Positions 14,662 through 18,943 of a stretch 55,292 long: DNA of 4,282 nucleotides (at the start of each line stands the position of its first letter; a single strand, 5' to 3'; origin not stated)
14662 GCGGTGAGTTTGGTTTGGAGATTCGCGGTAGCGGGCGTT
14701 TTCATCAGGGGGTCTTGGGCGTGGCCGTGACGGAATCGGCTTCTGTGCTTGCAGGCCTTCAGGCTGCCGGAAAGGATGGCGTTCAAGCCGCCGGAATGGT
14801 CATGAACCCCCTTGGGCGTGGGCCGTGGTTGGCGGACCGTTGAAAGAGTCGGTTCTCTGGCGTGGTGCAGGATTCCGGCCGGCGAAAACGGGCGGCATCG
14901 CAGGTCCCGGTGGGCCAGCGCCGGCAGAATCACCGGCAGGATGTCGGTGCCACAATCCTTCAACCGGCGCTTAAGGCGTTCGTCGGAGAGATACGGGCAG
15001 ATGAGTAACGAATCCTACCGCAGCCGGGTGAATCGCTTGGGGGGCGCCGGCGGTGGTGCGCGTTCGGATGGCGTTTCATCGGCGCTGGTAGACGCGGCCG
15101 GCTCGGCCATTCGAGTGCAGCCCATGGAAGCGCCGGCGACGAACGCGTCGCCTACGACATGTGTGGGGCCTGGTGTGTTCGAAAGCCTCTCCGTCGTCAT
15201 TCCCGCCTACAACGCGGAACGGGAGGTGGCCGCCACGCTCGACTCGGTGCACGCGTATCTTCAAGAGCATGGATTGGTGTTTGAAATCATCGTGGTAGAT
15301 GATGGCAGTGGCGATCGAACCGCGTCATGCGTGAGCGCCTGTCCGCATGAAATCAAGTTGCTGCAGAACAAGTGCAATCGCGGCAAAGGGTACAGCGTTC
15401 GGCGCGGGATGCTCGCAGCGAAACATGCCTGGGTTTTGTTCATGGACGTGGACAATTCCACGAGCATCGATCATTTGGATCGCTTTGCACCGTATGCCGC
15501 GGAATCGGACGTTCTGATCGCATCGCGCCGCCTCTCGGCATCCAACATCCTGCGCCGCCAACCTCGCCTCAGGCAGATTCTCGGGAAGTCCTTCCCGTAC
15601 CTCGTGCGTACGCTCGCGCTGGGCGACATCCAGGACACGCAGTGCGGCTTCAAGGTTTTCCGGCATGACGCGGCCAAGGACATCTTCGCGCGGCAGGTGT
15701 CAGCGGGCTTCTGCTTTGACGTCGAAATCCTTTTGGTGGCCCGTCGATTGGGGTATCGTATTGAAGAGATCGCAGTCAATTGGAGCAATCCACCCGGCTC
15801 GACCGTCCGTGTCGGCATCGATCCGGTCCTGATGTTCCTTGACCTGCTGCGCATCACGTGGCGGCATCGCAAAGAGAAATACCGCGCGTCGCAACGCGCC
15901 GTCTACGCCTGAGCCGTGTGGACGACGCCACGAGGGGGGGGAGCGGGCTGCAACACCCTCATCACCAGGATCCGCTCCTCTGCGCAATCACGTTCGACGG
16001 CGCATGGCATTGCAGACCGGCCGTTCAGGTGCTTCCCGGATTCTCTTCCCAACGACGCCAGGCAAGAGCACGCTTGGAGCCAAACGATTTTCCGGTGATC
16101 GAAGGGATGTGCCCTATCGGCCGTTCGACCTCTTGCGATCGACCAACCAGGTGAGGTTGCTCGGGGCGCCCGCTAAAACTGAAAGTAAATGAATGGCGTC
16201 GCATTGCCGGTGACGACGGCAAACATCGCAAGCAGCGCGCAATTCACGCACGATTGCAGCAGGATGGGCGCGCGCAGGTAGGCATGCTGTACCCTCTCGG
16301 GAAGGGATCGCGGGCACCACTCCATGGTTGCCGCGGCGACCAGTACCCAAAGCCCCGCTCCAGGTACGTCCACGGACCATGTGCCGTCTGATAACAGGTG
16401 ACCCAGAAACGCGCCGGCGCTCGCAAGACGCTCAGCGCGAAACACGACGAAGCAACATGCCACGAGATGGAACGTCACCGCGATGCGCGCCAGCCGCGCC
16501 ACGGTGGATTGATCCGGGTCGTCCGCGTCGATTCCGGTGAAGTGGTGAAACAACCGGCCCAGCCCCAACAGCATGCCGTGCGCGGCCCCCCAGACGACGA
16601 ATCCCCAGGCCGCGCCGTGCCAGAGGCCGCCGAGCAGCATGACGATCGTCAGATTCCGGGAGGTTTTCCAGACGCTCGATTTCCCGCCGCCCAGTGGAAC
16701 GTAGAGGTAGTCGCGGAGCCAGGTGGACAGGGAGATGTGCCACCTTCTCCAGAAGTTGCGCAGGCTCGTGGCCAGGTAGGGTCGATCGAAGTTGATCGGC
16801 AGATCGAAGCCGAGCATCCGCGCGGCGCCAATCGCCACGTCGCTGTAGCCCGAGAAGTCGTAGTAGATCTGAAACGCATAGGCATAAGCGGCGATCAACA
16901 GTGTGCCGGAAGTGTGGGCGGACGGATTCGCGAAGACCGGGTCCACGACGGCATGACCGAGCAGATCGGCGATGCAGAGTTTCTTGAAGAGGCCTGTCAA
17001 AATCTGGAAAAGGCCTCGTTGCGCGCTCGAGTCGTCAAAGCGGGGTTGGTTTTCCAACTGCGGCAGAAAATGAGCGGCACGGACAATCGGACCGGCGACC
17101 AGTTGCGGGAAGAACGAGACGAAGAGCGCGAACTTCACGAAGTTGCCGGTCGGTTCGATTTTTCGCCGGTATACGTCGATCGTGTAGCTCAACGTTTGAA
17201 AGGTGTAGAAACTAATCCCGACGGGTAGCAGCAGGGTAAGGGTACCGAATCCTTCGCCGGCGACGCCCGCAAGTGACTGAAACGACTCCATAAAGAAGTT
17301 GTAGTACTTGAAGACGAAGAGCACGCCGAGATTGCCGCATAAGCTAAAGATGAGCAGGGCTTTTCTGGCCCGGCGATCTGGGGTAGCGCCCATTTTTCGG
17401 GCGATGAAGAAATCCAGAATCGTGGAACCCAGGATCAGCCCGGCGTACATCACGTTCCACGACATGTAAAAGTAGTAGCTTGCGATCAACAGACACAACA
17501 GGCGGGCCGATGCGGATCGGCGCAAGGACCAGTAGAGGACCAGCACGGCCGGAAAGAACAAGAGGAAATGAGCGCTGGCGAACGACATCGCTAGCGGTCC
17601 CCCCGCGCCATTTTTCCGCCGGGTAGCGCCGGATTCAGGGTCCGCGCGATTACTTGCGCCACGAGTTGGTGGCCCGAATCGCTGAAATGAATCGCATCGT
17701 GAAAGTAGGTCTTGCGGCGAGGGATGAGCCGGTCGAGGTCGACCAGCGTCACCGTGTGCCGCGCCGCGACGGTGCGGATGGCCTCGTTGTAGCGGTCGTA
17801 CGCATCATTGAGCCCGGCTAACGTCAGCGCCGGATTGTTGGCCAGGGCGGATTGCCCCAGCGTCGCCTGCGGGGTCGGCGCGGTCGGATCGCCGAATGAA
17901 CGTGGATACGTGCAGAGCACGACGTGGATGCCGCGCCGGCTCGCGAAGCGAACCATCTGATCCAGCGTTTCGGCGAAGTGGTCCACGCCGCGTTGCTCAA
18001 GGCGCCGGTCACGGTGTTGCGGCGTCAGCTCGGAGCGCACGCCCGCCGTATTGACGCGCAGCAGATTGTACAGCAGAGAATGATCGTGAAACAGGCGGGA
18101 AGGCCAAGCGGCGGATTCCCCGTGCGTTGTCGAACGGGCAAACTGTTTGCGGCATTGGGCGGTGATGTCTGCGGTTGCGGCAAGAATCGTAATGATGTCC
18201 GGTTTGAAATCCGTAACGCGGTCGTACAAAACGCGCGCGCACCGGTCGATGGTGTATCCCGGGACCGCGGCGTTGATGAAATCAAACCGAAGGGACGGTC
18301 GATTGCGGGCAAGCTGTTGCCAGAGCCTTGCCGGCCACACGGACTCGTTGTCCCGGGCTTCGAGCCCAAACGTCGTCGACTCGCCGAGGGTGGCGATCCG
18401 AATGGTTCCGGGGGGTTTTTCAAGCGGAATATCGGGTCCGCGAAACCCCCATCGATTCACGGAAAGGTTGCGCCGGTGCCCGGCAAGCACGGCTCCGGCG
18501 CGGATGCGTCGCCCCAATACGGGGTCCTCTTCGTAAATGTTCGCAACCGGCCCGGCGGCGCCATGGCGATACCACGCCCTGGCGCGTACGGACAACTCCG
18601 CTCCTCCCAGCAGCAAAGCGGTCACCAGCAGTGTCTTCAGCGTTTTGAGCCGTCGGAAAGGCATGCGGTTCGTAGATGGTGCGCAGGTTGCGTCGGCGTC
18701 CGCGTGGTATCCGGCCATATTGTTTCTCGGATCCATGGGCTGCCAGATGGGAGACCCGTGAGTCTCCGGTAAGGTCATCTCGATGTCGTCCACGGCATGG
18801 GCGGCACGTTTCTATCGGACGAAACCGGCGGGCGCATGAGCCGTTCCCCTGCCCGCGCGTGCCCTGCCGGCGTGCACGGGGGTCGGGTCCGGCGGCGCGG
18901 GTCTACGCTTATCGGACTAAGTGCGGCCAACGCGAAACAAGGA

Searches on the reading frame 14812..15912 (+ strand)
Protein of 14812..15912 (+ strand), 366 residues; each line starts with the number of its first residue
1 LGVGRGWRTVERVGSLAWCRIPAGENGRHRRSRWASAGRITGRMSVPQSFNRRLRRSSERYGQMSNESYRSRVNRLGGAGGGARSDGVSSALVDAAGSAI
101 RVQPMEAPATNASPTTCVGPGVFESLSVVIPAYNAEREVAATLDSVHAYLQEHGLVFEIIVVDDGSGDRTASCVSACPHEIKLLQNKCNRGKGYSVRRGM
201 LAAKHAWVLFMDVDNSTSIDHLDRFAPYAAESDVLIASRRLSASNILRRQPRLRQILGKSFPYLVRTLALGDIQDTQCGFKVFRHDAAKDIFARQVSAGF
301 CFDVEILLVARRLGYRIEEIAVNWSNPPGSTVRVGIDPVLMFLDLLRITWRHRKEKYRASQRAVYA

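Call 70: search_protein_families(library=pfam, proteins=[window:14812-15912:+], max_evalue=0.00001)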
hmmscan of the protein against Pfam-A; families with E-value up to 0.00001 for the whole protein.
window:14812-15912:+ (366 aa): 3 families
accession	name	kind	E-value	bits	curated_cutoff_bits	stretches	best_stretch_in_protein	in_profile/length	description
PF00535.33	Glycos_transf_2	-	4.1e-25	89.1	23.3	1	127-292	1-168/168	Glycosyl transferase family 2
PF13641.12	Glyco_tranf_2_3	-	3.7e-08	34.1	27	1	126-245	3-127/230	Glycosyltransferase like family 2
PF10111.15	Glyco_tranf_2_2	-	2.1e-07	31.2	27.3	1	127-226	1-103/276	Glycosyltransferase like family 2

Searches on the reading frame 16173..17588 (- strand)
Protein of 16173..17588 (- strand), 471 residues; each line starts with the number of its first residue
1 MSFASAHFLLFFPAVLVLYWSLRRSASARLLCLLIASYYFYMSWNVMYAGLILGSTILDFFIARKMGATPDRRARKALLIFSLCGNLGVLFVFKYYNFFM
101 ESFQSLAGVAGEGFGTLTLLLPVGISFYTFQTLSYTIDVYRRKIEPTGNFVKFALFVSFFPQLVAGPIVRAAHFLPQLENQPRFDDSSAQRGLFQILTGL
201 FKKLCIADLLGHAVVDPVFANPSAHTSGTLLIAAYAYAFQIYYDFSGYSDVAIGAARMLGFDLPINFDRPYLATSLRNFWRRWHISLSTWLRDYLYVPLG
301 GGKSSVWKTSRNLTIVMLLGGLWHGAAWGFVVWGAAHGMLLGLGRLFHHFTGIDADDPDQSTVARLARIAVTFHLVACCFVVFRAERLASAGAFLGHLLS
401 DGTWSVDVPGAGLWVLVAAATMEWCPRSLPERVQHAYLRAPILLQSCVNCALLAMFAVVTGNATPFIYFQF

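Call 70: search_protein_families(library=pfam, proteins=[window:16173-17588:-], max_evalue=0.00001)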
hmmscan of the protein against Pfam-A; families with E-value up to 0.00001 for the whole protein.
window:16173-17588:- (471 aa): 1 family
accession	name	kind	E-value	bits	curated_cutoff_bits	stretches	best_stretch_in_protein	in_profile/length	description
PF03062.24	MBOAT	-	1.5e-32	113.7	27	1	149-349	80-299/337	MBOAT, membrane-bound O-acyltransferase family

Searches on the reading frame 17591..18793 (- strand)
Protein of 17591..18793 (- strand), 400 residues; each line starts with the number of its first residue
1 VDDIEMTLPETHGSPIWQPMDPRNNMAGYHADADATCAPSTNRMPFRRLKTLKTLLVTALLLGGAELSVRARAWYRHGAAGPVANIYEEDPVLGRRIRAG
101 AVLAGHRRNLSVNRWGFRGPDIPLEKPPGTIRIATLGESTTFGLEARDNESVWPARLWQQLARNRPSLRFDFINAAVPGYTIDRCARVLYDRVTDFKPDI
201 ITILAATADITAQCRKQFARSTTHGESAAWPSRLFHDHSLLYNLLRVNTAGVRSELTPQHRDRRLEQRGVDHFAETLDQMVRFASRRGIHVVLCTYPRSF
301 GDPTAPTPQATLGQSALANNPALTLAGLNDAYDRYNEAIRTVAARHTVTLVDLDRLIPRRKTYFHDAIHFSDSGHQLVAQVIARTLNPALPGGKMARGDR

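Call 70: search_protein_families(library=pfam, proteins=[window:17591-18793:-], max_evalue=0.00001)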
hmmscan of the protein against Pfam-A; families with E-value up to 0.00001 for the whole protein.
window:17591-18793:- (400 aa): 3 families
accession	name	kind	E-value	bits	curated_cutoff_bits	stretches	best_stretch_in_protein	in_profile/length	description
PF13472.12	Lipase_GDSL_2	-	1.1e-19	72.1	32.9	1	136-377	2-178/178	GDSL-like Lipase/Acylhydrolase family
PF00657.28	Lipase_GDSL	-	9.6e-09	36.1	23.6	1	133-381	1-207/208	GDSL-like Lipase/Acylhydrolase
PF25182.1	NonGDSL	-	1e-06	28.7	80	0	129-209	26-106/220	Non-GDSL lipase-like family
